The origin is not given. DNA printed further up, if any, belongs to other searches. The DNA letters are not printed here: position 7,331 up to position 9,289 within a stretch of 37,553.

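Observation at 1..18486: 18.5-kb glycosylation island built around nine GT-C-like polytopic membrane proteins, with no priming enzyme, polymerase or ligase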

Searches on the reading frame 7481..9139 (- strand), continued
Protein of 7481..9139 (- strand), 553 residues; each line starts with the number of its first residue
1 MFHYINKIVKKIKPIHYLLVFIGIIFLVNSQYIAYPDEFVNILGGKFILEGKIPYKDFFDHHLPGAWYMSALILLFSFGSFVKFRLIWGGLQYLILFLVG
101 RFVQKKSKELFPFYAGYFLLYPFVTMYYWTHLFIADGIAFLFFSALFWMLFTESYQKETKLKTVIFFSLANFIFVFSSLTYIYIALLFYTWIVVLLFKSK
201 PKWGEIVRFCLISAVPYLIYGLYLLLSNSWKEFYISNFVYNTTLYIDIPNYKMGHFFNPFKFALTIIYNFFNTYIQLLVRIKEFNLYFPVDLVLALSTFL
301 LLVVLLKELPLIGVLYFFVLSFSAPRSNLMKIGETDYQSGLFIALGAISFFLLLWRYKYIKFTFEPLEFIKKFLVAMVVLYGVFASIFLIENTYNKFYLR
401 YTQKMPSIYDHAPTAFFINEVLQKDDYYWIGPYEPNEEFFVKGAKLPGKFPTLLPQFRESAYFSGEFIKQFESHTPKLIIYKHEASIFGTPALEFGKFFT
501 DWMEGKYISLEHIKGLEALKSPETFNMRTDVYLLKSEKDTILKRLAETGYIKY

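Call 36: search_protein_families(library=pfam, proteins=[L005:12716-13249:-, L005:13258-14187:-, L005:14521-15024:-, L010:20612-21667:+, L022:18637-19590:+, L022:17345-18532:-, L036:10680-12080:+, L020:11647-12582:+, L029:11697-12698:+, L029:18011-19231:-], max_evalue=0.01)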
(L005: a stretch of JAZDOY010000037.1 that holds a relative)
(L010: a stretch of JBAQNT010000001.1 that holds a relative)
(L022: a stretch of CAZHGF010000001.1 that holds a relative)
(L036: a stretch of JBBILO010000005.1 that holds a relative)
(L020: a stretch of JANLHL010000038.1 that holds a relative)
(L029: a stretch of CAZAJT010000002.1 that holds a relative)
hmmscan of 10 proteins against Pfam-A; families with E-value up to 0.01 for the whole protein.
L005:12716-13249:- (178 aa): 1 family
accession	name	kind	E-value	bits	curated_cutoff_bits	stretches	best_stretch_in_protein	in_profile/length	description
PF01931.24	NTPase_I-T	-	1.3e-48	165.3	25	1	6-168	1-162/162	Protein of unknown function DUF84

L005:13258-14187:- (310 aa): 1 family
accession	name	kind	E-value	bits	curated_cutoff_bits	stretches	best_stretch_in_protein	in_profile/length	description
PF00892.27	EamA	-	1.2e-20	74.7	28.2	2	15-144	2-130/135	EamA-like transporter family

L005:14521-15024:- (168 aa): 4 families
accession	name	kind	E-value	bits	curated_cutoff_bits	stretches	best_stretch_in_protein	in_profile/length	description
PF06414.18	Zeta_toxin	-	2.8e-07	30.6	22.3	1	4-112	17-144/199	Zeta toxin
PF07931.18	CPT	-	0.00013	22.2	22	0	5-38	3-37/172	Chloramphenicol phosphotransferase-like protein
PF13238.12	AAA_18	-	0.00092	20.1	29.4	1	6-115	1-111/128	AAA domain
PF13671.12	AAA_33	-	0.01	16.6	27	0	5-38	1-33/143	AAA domain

L010:20612-21667:+ (352 aa): 0 families

L022:18637-19590:+ (318 aa): 5 families
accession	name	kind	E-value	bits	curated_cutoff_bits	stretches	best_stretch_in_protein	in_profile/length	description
PF00535.33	Glycos_transf_2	-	3.6e-32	112.1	23.3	1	4-164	1-165/168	Glycosyl transferase family 2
PF10111.15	Glyco_tranf_2_2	-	2.2e-07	31.1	27.3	1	4-94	1-91/276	Glycosyltransferase like family 2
PF13641.12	Glyco_tranf_2_3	-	2.2e-05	25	27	1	4-171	4-179/230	Glycosyltransferase like family 2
PF13506.12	Glyco_transf_21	-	0.00013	22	21.7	1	75-166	21-117/174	Glycosyl transferase family 21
PF13704.12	Glyco_tranf_2_4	-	0.00055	20.8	27.5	1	32-94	18-81/98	Glycosyl transferase family 2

L022:17345-18532:- (396 aa): 0 families

L036:10680-12080:+ (467 aa): 0 families

L020:11647-12582:+ (312 aa): 3 families
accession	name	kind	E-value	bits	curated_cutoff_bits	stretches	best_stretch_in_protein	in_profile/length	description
PF00535.33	Glycos_transf_2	-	9.1e-34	117.2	23.3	1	4-165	1-166/168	Glycosyl transferase family 2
PF10111.15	Glyco_tranf_2_2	-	9.5e-08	32.3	27.3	1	4-94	1-91/276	Glycosyltransferase like family 2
PF13641.12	Glyco_tranf_2_3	-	0.0023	18.4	27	0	4-168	4-176/230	Glycosyltransferase like family 2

L029:11697-12698:+ (334 aa): 0 families

L029:18011-19231:- (407 aa): 0 families

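Call 37: search_protein_families(library=ncbifam, proteins=[L022:18637-19590:+, L005:7186-8067:-], max_evalue=0.001)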
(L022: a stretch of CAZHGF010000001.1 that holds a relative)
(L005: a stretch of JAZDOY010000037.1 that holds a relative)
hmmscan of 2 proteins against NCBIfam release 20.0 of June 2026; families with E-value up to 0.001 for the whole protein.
L022:18637-19590:+ (318 aa): 19 families
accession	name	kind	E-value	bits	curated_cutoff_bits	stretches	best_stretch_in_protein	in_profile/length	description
NF047588.1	GlcsyltransPgfSStrep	equivalog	2.6e-83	279.8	500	1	1-304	1-304/308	glycosyltransferase PgfS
NF007986.1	PRK10714.1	equivalog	8e-53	179.5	529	1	2-306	7-312/316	undecaprenyl-phosphate 4-deoxy-4-formamido-L-arabinose transferase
TIGR03937.1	PgaC_IcaA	equivalog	7.8e-17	61.3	422.3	1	3-94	47-135/407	poly-beta-1,6-N-acetyl-D-glucosamine synthase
NF047683.1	TeichurnBiosyTuaG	equivalog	6.4e-15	55.5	400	1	4-101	9-103/252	teichuronic acid biosynthesis protein TuaG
NF007482.0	PRK10073.1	equivalog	1.9e-14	53.4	423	1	2-101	7-102/334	glycosyltransferase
TIGR04283.1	glyco_like_mftF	equivalog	1e-11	44.8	182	1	4-139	2-129/221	TIGR04283 family arsenosugar biosynthesis glycosyltransferase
NF050050.1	ProtGlycPglI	equivalog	1.3e-11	44.4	500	1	2-131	3-130/306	GalNAc(5)-diNAcBac-PP-undecaprenol beta-1,3-glucosyltransferase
NF041875.1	EPS_EpsD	equivalog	2.6e-11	43.5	370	1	4-117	2-112/325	exopolysaccharide biosynthesis glycosyltransferase EpsD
TIGR03965.1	mycofact_glyco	equivalog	4.4e-10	39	280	1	4-110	77-180/467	mycofactocin biosynthesis glycosyltransferase MftF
NF058614.1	PPMAGASynPpgS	equivalog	9.8e-08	31.7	370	1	5-95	4-87/226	polyprenyl-phospho-N-acetylgalactosaminyl synthase PpgS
NF041391.1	DPhHxTase_Halo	equivalog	9.8e-08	31.2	375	1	9-120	3-104/213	dolichyl-phosphate hexose transferase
TIGR04182.1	glyco_TIGR04182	equivalog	1.1e-07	31.6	325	1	4-120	3-109/293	S-layer glycoprotein N-glycosyltransferase AglJ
NF010496.0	PRK13915.1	equivalog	2.7e-07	30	262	1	3-99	33-131/307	glucosyl-3-phosphoglycerate synthase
NF041394.1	GtaseAglG_Halo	equivalog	8.5e-07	28.5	440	1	1-101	1-99/304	glucosyl-dolichyl phosphate glucuronosyltransferase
TIGR03111.1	glyc2_xrt_Gpos1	hypoth_equivalog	1.1e-06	27.8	363.95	1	4-109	52-156/439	TIGR03111 family XrtG-associated glycosyltransferase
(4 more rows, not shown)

L005:7186-8067:- (294 aa): 0 families

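Call 47: search_solved_structures(query=A3, max_evalue=1)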
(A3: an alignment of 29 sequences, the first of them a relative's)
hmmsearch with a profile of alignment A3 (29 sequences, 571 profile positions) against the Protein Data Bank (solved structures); distinct sequences matched with E-value up to 1: 2.
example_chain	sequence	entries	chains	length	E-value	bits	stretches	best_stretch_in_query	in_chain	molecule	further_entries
6z0f_A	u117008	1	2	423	0.12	14.3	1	381-464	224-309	ESX secretion system protein YukC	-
9qks_C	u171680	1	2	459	0.13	14.1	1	381-464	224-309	ESX secretion system protein YukC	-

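Call 49: search_protein_families(library=pfam, alignment_id=A3, max_evalue=0.01)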
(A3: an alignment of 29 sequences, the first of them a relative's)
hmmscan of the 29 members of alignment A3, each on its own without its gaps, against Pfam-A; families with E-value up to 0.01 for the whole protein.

A. member 1, L005:9487-11151:- (555 aa): 1 family
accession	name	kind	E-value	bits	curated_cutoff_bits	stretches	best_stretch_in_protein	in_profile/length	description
PF10131.15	PTPS_related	-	0.00029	19.9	26.4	1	70-401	1-313/621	6-pyruvoyl-tetrahydropterin synthase related domain; membrane protein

B. families by the number of members that match (of 29 scanned): 4 families
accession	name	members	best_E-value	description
PF10131.15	PTPS_related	19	5.1e-15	6-pyruvoyl-tetrahydropterin synthase related domain; membrane protein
PF13231.12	PMT_2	6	1.8e-05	Dolichyl-phosphate-mannose-protein mannosyltransferase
PF20176.3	DUF6541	2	5.5e-09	Family of unknown function (DUF6541)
PF09586.16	YfhO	2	2.7e-07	Bacterial membrane protein YfhO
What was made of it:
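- On Pfam PTPS_related (PF10131) / YfhO-like: 19 of 29 relatives match, best E 5e-15 (call 49).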

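Call 66: search_protein_families(library=ncbifam, proteins=[L037:19052-19819:-, L007:15015-15569:-, L036:10029-10670:+, L036:10680-12080:+, L006:3681-5411:+, L050:11653-13641:+, L010:6176-7516:+, L022:17345-18532:-, L029:11697-12698:+, L015:7755-9170:-], max_evalue=0.01)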
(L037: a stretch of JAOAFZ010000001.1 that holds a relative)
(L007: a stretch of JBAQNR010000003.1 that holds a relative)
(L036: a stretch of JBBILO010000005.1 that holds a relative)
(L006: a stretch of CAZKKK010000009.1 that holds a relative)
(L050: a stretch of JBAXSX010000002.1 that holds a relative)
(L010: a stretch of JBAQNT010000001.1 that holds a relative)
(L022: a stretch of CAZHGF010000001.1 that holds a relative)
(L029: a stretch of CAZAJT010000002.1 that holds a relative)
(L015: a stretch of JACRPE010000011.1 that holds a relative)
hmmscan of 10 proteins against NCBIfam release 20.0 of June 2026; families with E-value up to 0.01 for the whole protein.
L037:19052-19819:- (256 aa): 21 families
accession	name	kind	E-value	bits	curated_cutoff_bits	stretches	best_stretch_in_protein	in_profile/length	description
NF007482.0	PRK10073.1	equivalog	9.1e-16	57.8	423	1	5-102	4-97/334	glycosyltransferase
NF047588.1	GlcsyltransPgfSStrep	equivalog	1.9e-15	56.9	500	1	9-178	3-170/308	glycosyltransferase PgfS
TIGR03937.1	PgaC_IcaA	equivalog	3.1e-14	52.7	422.3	1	5-100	43-135/407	poly-beta-1,6-N-acetyl-D-glucosamine synthase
NF038302.1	EPS_HpsE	equivalog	4e-13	49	300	1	9-100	3-96/307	hormogonium polysaccharide biosynthesis glycosyltransferase HpsE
NF041875.1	EPS_EpsD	equivalog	5e-13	49.2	370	1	10-124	2-114/325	exopolysaccharide biosynthesis glycosyltransferase EpsD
NF007986.1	PRK10714.1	equivalog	4.1e-12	45.8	529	1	8-132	7-131/316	undecaprenyl-phosphate 4-deoxy-4-formamido-L-arabinose transferase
NF041391.1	DPhHxTase_Halo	equivalog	1.3e-09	37.4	375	1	15-172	3-150/213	dolichyl-phosphate hexose transferase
TIGR04283.1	glyco_like_mftF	equivalog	1.4e-09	37.9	182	1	10-119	2-101/221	TIGR04283 family arsenosugar biosynthesis glycosyltransferase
TIGR04182.1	glyco_TIGR04182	equivalog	4.9e-09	36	325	1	9-189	2-169/293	S-layer glycoprotein N-glycosyltransferase AglJ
NF058614.1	PPMAGASynPpgS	equivalog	2.5e-08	33.6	370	1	9-217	2-194/226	polyprenyl-phospho-N-acetylgalactosaminyl synthase PpgS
NF047683.1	TeichurnBiosyTuaG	equivalog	7e-08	32.4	400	1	6-139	5-137/252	teichuronic acid biosynthesis protein TuaG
TIGR04242.1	nodulat_NodC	equivalog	8.3e-08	31.6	550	1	8-114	49-155/395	chitooligosaccharide synthase NodC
TIGR03111.1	glyc2_xrt_Gpos1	hypoth_equivalog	1.5e-07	30.6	363.95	1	8-121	50-162/439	TIGR03111 family XrtG-associated glycosyltransferase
TIGR03965.1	mycofact_glyco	equivalog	1.7e-07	30.5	280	1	7-104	74-168/467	mycofactocin biosynthesis glycosyltransferase MftF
NF045692.1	OglycostaseCruG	equivalog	7.3e-07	28.5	600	1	8-74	42-104/386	2'-O-glycosyltransferase CruG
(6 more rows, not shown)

L007:15015-15569:- (185 aa): 0 families

L036:10029-10670:+ (214 aa): 0 families

L036:10680-12080:+ (467 aa): 0 families

L006:3681-5411:+ (577 aa): 0 families

L050:11653-13641:+ (663 aa): 0 families

L010:6176-7516:+ (447 aa): 0 families

L022:17345-18532:- (396 aa): 0 families

L029:11697-12698:+ (334 aa): 1 family
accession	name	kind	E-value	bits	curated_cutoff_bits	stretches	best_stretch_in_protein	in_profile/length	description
TIGR04182.1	glyco_TIGR04182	equivalog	0.0006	19.3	325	1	68-160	24-113/293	S-layer glycoprotein N-glycosyltransferase AglJ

L015:7755-9170:- (472 aa): 0 families

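Call 68: search_protein_representatives(alignment_id=A1)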
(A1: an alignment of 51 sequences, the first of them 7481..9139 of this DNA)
Query: 51 sequences, 554 profile positions. Proteins with E-value up to 0.001 (for the whole library): 669; up to 1e-10: 238; up to 1e-30: 97. The best 150 are listed.
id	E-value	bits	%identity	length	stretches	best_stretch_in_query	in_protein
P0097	1.2e-245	833.5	-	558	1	12-552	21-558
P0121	5.3e-198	676.2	-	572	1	14-552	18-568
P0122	3.1e-188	643.9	-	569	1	7-552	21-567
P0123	2.1e-180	618.1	-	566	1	3-552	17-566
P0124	8.9e-162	556.6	-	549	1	13-539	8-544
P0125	3.0e-150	518.5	-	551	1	17-547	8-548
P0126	6.7e-145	500.9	-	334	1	219-552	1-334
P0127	1.3e-136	473.6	-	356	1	198-552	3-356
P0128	1.0e-104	368.3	-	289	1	267-552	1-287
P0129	1.1e-102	361.6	-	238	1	315-552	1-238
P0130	3.8e-99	349.9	-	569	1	7-552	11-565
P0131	1.2e-98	348.2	-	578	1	13-552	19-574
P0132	1.8e-98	347.6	-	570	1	9-552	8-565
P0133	7.1e-98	345.7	-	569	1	4-551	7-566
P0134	1.5e-97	344.6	-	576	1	9-552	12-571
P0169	4.8e-56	207.6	-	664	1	13-511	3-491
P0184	1.8e-40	156.2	-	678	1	7-512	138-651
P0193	1.9e-37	146.2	-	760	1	13-551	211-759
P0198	2.4e-36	142.6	-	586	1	4-482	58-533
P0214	4.2e-32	128.5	-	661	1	9-552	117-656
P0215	5.9e-32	128.1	-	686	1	15-512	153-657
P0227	1.3e-28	117.0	-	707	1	16-510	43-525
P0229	3.1e-28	115.8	-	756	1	16-512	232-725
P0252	4.8e-22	95.3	-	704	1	9-549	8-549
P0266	9.2e-21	91.1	-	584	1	10-514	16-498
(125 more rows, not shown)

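Call 69: search_protein_families(library=pfam, proteins=[P0130, P0169, P0184, P0193, P0198, P0214, P0229, P0252, P0227, P0266], max_evalue=0.01)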
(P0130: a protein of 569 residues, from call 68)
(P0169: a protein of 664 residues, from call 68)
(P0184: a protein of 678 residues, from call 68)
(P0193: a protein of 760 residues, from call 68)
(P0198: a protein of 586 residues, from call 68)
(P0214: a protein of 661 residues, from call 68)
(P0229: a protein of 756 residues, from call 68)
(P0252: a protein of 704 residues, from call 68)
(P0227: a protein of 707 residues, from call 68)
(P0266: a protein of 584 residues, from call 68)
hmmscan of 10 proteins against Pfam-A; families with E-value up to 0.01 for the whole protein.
P0130 (569 aa): 0 families

P0169 (664 aa): 0 families

P0184 (678 aa): 1 family
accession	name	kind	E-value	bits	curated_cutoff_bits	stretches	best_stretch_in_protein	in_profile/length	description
PF04138.20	GtrA_DPMS_TM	-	2.1e-26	92.8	26.1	2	17-130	2-117/117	GtrA/DPMS, transmembrane domain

P0193 (760 aa): 1 family
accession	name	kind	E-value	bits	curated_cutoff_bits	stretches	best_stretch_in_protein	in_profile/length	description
PF13231.12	PMT_2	-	0.0043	17.7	26.1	1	260-396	2-135/160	Dolichyl-phosphate-mannose-protein mannosyltransferase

P0198 (586 aa): 0 families

P0214 (661 aa): 0 families

P0229 (756 aa): 0 families

P0252 (704 aa): 0 families

P0227 (707 aa): 1 family
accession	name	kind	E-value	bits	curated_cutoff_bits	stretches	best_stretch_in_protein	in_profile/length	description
PF13231.12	PMT_2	-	1.2e-08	35.8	26.1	1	90-233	2-146/160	Dolichyl-phosphate-mannose-protein mannosyltransferase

P0266 (584 aa): 0 families

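Call 72: list_cluster_members(proteins=[P0184, P0215, P0227, P0130, P0193])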
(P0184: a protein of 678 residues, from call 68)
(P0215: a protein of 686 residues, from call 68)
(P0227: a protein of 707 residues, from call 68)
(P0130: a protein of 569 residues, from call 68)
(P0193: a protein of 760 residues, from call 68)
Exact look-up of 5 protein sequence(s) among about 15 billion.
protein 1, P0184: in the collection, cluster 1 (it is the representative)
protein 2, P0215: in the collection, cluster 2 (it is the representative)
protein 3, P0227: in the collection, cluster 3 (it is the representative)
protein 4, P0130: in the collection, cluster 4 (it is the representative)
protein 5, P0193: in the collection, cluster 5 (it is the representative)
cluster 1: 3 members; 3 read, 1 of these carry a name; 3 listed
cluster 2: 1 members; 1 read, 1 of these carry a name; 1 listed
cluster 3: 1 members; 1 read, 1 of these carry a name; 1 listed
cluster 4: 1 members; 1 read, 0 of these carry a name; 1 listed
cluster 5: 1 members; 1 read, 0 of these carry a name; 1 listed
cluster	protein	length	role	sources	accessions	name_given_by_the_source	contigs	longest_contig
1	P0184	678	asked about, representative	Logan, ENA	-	-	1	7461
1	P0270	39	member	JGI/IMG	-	ribonuclease P protein component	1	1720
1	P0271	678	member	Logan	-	-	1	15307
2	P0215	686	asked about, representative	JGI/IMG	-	putative flippase GtrA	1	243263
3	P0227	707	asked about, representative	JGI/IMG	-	hypothetical protein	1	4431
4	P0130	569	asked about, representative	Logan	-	-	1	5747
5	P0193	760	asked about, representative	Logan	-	-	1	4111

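Call 84: find_encoding_contigs(protein=P0002, flank=10000, max_places=2)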
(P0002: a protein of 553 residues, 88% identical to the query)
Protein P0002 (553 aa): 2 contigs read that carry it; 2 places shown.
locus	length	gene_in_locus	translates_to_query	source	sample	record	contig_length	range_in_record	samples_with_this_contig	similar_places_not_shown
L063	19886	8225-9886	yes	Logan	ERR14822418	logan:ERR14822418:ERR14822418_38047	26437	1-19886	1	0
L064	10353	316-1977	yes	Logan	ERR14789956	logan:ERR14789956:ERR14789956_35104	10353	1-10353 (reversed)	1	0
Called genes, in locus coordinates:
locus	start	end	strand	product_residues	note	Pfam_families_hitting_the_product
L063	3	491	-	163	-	?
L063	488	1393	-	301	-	PF00535:Glycos_transf_2, PF13641:Glyco_tranf_2_3, PF02709:Glyco_transf_7C (weak)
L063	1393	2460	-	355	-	PF00534:Glycos_transf_1, PF13692:Glyco_trans_1_4, PF13524:Glyco_trans_1_2 (weak)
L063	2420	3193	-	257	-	PF00535:Glycos_transf_2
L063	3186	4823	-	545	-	-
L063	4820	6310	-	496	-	-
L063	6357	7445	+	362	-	PF26314:MptA_B_family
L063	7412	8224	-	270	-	PF00535:Glycos_transf_2, PF13641:Glyco_tranf_2_3 (weak)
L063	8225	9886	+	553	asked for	-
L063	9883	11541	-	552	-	-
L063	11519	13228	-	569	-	PF02366:PMT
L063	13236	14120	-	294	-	PF00535:Glycos_transf_2 (weak)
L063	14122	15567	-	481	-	PF01943:Polysacc_synt, PF13440:Polysacc_synt_3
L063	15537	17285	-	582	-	PF10131:PTPS_related (weak)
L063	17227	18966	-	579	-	PF10131:PTPS_related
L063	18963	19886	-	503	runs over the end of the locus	PF13231:PMT_2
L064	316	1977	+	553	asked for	-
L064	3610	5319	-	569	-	PF02366:PMT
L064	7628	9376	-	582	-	PF10131:PTPS_related (weak)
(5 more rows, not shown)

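Call 85: find_encoding_contigs(protein=P0009, flank=10000, max_places=2)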
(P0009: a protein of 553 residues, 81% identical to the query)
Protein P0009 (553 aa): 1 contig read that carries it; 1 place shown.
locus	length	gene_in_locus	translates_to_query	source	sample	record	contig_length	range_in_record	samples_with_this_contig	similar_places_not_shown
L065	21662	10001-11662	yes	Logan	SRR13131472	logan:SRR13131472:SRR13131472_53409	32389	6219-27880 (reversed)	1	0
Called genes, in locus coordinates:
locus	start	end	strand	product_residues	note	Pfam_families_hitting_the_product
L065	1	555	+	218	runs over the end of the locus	PF02517:Rce1-like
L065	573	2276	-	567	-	PF02366:PMT (weak), PF13231:PMT_2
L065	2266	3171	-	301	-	PF00535:Glycos_transf_2, PF13641:Glyco_tranf_2_3, PF13632:Glyco_trans_2_3 (weak)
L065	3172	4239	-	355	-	PF00534:Glycos_transf_1, PF13692:Glyco_trans_1_4, PF13524:Glyco_trans_1_2 (weak)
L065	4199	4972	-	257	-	PF00535:Glycos_transf_2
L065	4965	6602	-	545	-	-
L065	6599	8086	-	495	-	-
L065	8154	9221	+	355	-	PF26314:MptA_B_family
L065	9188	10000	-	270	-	PF00535:Glycos_transf_2, PF13641:Glyco_tranf_2_3 (weak)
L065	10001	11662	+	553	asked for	-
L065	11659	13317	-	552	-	-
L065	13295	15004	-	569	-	PF02366:PMT, PF13231:PMT_2 (weak)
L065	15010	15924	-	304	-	-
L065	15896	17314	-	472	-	PF01943:Polysacc_synt, PF13440:Polysacc_synt_3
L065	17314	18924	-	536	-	PF10131:PTPS_related (weak)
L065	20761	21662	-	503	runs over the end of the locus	PF13231:PMT_2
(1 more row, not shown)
